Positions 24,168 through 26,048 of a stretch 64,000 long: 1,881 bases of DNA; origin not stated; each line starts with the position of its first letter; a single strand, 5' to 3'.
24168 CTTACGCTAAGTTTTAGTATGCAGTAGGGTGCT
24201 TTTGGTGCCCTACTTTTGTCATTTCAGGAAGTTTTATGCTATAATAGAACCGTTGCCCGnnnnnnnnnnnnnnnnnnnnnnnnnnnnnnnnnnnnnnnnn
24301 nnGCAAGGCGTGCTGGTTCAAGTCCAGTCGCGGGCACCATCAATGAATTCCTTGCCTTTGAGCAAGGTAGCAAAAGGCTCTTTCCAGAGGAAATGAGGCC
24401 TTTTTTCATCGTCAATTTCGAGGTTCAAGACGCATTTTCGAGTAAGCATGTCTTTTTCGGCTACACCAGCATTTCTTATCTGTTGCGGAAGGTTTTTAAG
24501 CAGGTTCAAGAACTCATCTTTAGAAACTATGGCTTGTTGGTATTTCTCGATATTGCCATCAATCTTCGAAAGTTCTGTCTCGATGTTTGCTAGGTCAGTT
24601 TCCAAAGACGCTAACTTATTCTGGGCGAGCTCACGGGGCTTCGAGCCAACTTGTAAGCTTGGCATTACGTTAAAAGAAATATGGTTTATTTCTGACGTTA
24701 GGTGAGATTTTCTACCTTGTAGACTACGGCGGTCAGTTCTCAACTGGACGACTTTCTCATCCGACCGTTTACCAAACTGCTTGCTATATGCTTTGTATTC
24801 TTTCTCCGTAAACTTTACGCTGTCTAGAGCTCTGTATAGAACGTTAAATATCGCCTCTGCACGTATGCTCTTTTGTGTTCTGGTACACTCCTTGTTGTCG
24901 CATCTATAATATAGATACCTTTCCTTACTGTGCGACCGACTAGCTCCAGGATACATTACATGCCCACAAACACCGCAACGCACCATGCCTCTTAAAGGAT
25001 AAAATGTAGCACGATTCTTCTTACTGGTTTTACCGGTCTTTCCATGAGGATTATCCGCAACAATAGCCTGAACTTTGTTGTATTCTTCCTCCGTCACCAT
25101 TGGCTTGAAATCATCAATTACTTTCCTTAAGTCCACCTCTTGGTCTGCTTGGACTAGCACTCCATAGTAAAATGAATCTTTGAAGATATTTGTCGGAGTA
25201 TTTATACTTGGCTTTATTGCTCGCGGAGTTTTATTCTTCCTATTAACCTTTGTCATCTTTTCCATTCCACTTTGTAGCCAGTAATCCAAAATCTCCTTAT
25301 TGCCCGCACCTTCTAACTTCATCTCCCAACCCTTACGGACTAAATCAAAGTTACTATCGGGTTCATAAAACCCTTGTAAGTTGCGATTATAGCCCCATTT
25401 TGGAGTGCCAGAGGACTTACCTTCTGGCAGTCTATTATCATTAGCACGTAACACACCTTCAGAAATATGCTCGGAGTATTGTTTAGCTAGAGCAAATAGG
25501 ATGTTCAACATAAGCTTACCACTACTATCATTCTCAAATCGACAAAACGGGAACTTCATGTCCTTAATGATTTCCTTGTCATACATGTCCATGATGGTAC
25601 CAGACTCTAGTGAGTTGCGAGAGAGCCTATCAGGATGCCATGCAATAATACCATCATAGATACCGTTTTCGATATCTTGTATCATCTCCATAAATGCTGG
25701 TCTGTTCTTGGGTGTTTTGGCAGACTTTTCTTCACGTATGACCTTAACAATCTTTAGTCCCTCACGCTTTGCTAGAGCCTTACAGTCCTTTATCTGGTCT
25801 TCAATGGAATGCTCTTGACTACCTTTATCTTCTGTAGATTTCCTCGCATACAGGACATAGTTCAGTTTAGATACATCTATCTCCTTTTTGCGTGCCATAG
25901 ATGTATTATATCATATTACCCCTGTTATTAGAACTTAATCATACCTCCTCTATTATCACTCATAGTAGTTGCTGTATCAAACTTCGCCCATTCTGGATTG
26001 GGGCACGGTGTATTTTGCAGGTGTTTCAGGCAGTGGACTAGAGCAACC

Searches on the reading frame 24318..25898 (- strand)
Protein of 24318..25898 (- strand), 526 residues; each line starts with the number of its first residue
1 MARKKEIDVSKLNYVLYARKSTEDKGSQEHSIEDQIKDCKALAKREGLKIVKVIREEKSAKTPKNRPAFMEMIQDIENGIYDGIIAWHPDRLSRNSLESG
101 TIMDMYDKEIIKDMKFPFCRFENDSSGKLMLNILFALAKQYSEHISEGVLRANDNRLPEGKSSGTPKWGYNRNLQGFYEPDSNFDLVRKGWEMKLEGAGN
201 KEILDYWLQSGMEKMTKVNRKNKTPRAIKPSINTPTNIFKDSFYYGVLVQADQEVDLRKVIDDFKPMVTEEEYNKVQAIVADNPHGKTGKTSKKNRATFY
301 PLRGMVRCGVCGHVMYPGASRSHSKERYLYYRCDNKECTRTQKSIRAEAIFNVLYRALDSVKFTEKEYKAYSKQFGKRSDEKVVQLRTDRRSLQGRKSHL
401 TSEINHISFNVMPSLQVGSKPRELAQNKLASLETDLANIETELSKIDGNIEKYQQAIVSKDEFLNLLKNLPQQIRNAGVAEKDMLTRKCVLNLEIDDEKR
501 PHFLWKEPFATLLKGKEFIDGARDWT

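Call 94: search_protein_families(library=pfam, max_evalue=0.001, proteins=[window:24318-25898:-])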
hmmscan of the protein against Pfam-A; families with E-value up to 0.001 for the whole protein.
window:24318-25898:- (526 aa): 4 families
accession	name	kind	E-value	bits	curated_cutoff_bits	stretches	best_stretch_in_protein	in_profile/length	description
PF00239.26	Resolvase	-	9.6e-24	84.6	23.3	1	15-160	2-143/145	Resolvase, N terminal domain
PF13408.12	Zn_ribbon_recom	-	1.1e-09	39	25.3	1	301-354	1-53/58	Recombinase zinc beta ribbon domain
PF07508.19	Recombinase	-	2.1e-08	34.8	21.1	1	186-282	6-101/102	Recombinase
PF02403.27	Seryl_tRNA_N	-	0.00085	20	28.2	1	381-457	29-104/108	Seryl-tRNA synthetase N-terminal domain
